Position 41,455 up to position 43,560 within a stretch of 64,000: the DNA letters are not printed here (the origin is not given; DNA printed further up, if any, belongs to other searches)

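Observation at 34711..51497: Aryl-polyene/flexirubin-type lipid pigment cluster carrying its own TAL-like MIO ammonia-lyase and a flavin-dependent halogenase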

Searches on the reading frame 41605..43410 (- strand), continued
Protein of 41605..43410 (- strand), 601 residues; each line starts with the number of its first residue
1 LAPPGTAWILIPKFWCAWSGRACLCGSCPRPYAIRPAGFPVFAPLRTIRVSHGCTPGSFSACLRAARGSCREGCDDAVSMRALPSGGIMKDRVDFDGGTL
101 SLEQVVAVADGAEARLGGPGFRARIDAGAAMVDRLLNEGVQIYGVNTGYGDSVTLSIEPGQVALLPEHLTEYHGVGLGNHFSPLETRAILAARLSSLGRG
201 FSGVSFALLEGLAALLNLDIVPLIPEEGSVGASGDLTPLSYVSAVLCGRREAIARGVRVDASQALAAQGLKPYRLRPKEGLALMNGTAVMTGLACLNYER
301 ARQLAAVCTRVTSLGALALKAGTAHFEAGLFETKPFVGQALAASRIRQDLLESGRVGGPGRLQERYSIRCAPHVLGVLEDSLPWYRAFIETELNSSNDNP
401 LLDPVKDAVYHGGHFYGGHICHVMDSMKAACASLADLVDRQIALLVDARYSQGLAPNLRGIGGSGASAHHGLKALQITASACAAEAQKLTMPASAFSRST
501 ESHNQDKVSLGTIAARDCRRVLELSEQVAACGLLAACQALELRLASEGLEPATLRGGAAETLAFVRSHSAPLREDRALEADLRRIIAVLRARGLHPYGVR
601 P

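Call 25: search_solved_structures(query=P0001, show_alignments=5, max_evalue=1e-20)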
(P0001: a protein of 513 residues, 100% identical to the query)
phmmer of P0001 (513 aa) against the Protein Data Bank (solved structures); distinct sequences matched with E-value up to 1e-20: 39.
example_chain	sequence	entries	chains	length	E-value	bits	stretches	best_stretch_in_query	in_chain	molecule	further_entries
2o78_A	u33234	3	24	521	3.2e-69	237.4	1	12-496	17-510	Putative histidine ammonia-lyase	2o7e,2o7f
2o6y_A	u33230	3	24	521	4.4e-69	237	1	12-496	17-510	Putative histidine ammonia-lyase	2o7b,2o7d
2qve_A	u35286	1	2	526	2e-68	234.8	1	5-494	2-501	Tyrosine Aminomutase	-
2rjr_A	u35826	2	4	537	2e-68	234.8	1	5-494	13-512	Tyrosine aminomutase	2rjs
2ohy_A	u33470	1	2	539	2.1e-68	234.7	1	5-494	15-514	Tyrosine aminomutase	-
3kdz_A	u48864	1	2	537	7.1e-68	233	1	5-494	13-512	Histidine ammonia-lyase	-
3kdy_A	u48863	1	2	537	9.2e-68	232.6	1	5-494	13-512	Histidine ammonia-lyase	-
3unv_A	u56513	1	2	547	5.3e-66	226.8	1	9-462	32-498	AdmH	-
7tqr_A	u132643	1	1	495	1.2e-65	225.6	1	5-466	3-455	Probable histidine ammonia-lyase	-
6v6h_A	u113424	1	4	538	2.4e-63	218.1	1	5-504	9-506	Histidine ammonia-lyase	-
6f6t_A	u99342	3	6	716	3e-62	214.4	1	5-498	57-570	Phenylalanine ammonia-lyase 1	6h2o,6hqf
1w27_A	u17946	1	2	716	3e-62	214.4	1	5-498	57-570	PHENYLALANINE AMMONIA-LYASE 1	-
6rgs_A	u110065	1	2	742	4.6e-62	213.8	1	5-498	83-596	Phenylalanine ammonia-lyase 1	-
1gkm_B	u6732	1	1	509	1e-61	212.7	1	9-513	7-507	Histidine ammonia-lyase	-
1gkj_A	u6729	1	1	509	3.3e-61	211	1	9-513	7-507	HISTIDINE AMMONIA-LYASE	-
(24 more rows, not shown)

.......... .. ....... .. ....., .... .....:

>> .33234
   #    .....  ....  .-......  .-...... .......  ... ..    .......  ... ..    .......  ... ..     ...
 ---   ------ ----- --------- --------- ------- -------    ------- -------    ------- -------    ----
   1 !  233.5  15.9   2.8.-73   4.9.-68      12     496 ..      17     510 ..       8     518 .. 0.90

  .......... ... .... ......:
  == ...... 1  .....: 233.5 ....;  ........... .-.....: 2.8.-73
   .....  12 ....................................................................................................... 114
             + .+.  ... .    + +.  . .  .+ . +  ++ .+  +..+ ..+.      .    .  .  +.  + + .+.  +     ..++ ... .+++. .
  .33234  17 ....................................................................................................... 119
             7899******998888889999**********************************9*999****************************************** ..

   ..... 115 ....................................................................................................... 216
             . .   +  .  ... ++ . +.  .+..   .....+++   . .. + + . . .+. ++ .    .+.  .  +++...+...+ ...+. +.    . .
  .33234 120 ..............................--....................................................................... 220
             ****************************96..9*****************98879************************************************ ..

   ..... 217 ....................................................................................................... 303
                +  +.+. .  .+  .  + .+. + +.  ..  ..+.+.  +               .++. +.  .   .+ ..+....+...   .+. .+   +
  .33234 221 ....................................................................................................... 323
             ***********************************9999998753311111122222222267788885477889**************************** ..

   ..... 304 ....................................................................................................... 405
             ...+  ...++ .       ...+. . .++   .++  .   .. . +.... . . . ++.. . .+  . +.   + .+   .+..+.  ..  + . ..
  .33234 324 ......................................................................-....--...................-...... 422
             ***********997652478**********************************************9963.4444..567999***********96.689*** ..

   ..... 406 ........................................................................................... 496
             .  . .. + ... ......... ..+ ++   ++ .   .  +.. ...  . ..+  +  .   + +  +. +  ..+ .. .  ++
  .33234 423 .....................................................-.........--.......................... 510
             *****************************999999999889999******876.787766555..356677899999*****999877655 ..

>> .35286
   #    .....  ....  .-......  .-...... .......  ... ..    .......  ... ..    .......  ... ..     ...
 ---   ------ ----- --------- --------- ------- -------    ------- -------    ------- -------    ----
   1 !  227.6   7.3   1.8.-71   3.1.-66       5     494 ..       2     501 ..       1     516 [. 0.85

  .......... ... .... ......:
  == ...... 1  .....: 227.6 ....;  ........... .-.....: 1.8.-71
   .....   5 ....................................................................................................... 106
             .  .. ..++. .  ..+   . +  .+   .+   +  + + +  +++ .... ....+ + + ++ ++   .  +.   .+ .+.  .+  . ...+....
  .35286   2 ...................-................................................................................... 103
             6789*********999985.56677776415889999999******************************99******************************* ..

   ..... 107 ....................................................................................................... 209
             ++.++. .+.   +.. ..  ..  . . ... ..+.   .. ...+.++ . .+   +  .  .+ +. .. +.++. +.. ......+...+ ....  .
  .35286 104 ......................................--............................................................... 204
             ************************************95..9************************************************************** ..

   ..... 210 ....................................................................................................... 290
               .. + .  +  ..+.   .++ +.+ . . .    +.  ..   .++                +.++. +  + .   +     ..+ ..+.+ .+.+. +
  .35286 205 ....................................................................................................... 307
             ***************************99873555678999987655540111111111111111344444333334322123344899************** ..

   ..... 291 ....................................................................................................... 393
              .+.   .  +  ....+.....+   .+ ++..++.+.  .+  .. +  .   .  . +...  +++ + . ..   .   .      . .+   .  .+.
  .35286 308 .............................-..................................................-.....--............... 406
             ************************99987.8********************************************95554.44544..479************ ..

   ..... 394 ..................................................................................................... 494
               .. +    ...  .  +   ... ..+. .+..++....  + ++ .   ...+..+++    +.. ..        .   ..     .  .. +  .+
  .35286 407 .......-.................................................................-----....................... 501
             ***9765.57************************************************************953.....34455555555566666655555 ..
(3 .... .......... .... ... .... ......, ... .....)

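Call 28: find_encoding_contigs(protein=P0001, flank=10000, max_places=3)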
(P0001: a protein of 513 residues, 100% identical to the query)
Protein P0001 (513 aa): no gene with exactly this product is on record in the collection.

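Call 29: find_encoding_contigs(protein=P0003, flank=10000, max_places=2)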
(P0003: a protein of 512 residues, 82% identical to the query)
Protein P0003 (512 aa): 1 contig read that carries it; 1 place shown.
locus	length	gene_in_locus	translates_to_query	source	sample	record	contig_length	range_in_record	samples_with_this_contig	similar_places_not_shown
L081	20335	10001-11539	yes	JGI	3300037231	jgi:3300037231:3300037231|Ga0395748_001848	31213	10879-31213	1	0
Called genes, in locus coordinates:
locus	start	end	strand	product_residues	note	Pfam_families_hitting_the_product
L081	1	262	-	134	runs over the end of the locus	-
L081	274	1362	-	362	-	PF08541:ACP_syn_III_C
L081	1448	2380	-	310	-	-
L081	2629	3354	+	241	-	PF13723:Ketoacyl-synt_2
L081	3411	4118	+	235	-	PF01553:Acyltransferase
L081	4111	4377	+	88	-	PF00550:PP-binding (weak)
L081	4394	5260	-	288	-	PF03279:Lip_A_acyltrans (weak)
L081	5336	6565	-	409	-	PF01266:DAO (faint), PF01494:FAD_binding_3, PF04820:Trp_halogenase, PF12831:FAD_oxidored, PF04820:Trp_halogenase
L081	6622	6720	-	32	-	-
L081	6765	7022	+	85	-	PF00550:PP-binding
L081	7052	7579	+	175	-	-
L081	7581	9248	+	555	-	PF00501:AMP-binding, PF22818:ApeI-like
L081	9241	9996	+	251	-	PF00535:Glycos_transf_2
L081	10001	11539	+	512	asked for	PF00221:Lyase_aromatic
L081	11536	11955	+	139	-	PF13279:4HBT_2, PF03061:4HBT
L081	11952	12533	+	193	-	PF19574:LolA_3 (weak)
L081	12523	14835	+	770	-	-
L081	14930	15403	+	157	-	PF11659:DUF3261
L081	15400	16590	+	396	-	PF00109:ketoacyl-synt, PF00108:Thiolase_N (faint), PF02801:Ketoacyl-synt_C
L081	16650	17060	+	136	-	PF22817:ApeP-like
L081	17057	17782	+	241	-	PF00106:adh_short, PF08659:KR, PF13561:adh_short_C2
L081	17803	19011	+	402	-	PF00109:ketoacyl-synt, PF00108:Thiolase_N (faint), PF02801:Ketoacyl-synt_C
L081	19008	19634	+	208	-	PF07719:TPR_2 (faint), PF14559:TPR_19 (faint)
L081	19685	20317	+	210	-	PF04264:YceI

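Call 31: search_protein_families(library=ncbifam, proteins=[L081:274-1362:-, L081:1448-2380:-], max_evalue=0.01)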
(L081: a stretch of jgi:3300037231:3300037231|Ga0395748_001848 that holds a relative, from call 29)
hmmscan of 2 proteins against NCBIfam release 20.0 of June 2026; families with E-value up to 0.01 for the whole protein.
L081:274-1362:- (362 aa): 9 families
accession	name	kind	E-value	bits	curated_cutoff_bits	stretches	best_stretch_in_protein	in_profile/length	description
NF005293.2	PRK06816.1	subfamily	1.1e-158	528.3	450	1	1-360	20-378/378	StlD/DarB family beta-ketosynthase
NF053539.1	resorcinol_DarB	exception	4.2e-128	427.7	550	1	1-360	22-377/377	dialkylresorcinol biosynthesis protein DarB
NF006829.0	PRK09352.1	subfamily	4.4e-20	71.9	249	2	23-137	39-148/322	beta-ketoacyl-ACP synthase 3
TIGR00747.1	fabH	subfamily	8.9e-17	61.1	292.1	2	23-137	37-146/322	beta-ketoacyl-ACP synthase III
NF005541.0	PRK07204.1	equivalog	2.1e-14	53.7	402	2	19-134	35-146/329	beta-ketoacyl-ACP synthase III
NF006720.0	PRK09258.1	equivalog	2.1e-10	40.5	285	1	45-342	66-322/338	3-oxoacyl-ACP synthase III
NF004623.0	PRK05963.1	equivalog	4.3e-07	29.5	437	0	267-349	242-319/328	beta-ketoacyl-ACP synthase III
TIGR01930.1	AcCoA-C-Actrans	subfamily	9.5e-07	28.1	240.55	1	46-137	24-117/385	acetyl-CoA C-acyltransferase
NF004810.0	PRK06157.1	equivalog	0.00097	18.4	403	0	52-131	37-116/400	acetyl-CoA acetyltransferase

L081:1448-2380:- (310 aa): 0 families

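Call 47: find_encoding_contigs(protein=P0007, flank=10000, max_places=1)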
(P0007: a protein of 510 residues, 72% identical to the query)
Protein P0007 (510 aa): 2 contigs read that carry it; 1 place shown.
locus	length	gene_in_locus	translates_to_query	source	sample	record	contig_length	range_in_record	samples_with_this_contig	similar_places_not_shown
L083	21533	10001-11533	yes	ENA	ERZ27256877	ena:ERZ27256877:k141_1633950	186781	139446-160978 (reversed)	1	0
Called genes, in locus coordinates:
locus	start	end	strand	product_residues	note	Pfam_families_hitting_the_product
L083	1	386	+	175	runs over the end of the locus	PF13801:Metal_resist (weak), PF07813:LTXXQ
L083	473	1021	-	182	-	PF00929:RNase_T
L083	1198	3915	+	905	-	PF00690:Cation_ATPase_N, PF00122:E1-E2_ATPase, PF00702:Hydrolase, PF13246:Cation_ATPase, PF08282:Hydrolase_3 (faint), PF00689:Cation_ATPase_C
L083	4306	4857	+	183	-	PF13723:Ketoacyl-synt_2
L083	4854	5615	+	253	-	PF01553:Acyltransferase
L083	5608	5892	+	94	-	PF00550:PP-binding (weak)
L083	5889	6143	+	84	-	PF00550:PP-binding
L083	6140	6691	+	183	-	-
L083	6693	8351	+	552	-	PF00501:AMP-binding, PF22818:ApeI-like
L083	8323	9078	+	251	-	PF00535:Glycos_transf_2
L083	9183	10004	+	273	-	PF03279:Lip_A_acyltrans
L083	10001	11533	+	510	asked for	PF00221:Lyase_aromatic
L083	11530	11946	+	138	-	PF13279:4HBT_2, PF03061:4HBT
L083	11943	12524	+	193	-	-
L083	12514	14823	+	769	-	-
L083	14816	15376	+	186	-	PF11659:DUF3261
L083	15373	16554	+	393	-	PF00109:ketoacyl-synt, PF02801:Ketoacyl-synt_C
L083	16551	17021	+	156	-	PF22817:ApeP-like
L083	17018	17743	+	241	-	PF00106:adh_short, PF08659:KR, PF13561:adh_short_C2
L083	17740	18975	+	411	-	PF00109:ketoacyl-synt, PF00108:Thiolase_N (weak), PF02801:Ketoacyl-synt_C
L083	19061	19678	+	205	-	PF14559:TPR_19 (faint)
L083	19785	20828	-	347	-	PF21212:Dimerisation2-like_dom, PF00891:Methyltransf_2, PF13489:Methyltransf_23, PF08241:Methyltransf_11 (weak), PF08242:Methyltransf_12, PF13649:Methyltransf_25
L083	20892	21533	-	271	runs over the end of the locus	PF12679:ABC2_membrane_2, PF01061:ABC2_membrane, PF12730:ABC2_membrane_4 (weak), PF12698:ABC2_membrane_3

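Call 48: find_encoding_contigs(protein=P0002, flank=10000, max_places=1)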
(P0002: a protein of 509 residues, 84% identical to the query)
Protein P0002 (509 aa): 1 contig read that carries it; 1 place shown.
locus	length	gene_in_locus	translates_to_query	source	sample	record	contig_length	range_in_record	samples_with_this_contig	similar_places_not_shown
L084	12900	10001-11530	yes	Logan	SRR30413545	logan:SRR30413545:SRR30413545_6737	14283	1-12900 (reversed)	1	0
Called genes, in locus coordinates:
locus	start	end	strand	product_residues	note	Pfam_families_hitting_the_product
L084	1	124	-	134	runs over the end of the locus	-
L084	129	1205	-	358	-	PF08541:ACP_syn_III_C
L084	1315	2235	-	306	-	-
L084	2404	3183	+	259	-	PF13723:Ketoacyl-synt_2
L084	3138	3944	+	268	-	PF01553:Acyltransferase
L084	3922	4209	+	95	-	PF00550:PP-binding (weak)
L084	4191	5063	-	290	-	PF03279:Lip_A_acyltrans (weak)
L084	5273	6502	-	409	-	PF01266:DAO (weak), PF01494:FAD_binding_3, PF03486:HI0933_like (faint), PF04820:Trp_halogenase, PF12831:FAD_oxidored, PF13450:NAD_binding_8 (weak), PF04820:Trp_halogenase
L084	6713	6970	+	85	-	PF00550:PP-binding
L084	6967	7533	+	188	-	-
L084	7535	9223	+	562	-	PF00501:AMP-binding, PF22818:ApeI-like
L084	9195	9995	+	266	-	PF00535:Glycos_transf_2 (weak)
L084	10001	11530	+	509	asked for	PF00221:Lyase_aromatic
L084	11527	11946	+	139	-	PF13279:4HBT_2, PF03061:4HBT (weak)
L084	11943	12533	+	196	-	-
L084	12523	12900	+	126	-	?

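Call 49: find_encoding_contigs(protein=P0014, flank=10000, max_places=1)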
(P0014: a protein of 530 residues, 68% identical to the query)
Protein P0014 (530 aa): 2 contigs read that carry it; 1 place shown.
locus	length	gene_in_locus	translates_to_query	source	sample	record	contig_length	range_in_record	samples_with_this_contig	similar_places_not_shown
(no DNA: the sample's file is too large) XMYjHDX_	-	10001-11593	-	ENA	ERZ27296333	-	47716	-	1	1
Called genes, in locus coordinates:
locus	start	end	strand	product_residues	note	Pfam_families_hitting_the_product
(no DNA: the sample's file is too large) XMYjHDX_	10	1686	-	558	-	PF20957:GxGYxYP_N_2nd, PF20958:GxGYxYP_N_3rd, PF14323:GxGYxYP_C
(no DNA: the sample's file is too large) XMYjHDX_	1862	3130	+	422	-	PF07995:GSDH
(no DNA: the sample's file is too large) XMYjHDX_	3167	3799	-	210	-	PF00440:TetR_N, PF13305:TetR_C_33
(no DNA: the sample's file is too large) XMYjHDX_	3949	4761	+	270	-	PF13723:Ketoacyl-synt_2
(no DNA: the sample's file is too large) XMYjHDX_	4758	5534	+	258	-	PF01553:Acyltransferase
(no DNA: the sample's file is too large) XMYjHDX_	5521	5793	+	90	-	PF00550:PP-binding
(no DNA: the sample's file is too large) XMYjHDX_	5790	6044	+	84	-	PF00550:PP-binding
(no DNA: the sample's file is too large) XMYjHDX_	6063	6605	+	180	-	-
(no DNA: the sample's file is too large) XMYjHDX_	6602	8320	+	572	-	PF00501:AMP-binding, PF22818:ApeI-like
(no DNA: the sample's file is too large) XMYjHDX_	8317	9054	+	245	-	PF00535:Glycos_transf_2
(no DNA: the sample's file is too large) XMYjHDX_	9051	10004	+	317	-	PF03279:Lip_A_acyltrans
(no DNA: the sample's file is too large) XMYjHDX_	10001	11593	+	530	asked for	PF00221:Lyase_aromatic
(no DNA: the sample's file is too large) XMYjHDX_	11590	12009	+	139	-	PF01643:Acyl-ACP_TE (weak), PF13279:4HBT_2, PF03061:4HBT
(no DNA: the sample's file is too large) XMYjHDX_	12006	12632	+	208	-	PF19574:LolA_3, PF03548:LolA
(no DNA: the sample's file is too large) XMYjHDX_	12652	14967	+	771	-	PF03176:MMPL (weak)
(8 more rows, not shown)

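Call 62: search_protein_families(library=pfam, proteins=[L081:1448-2380:-], max_evalue=5)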
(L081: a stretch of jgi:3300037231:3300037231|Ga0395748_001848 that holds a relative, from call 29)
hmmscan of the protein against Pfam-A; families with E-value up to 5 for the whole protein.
L081:1448-2380:- (310 aa): 0 families
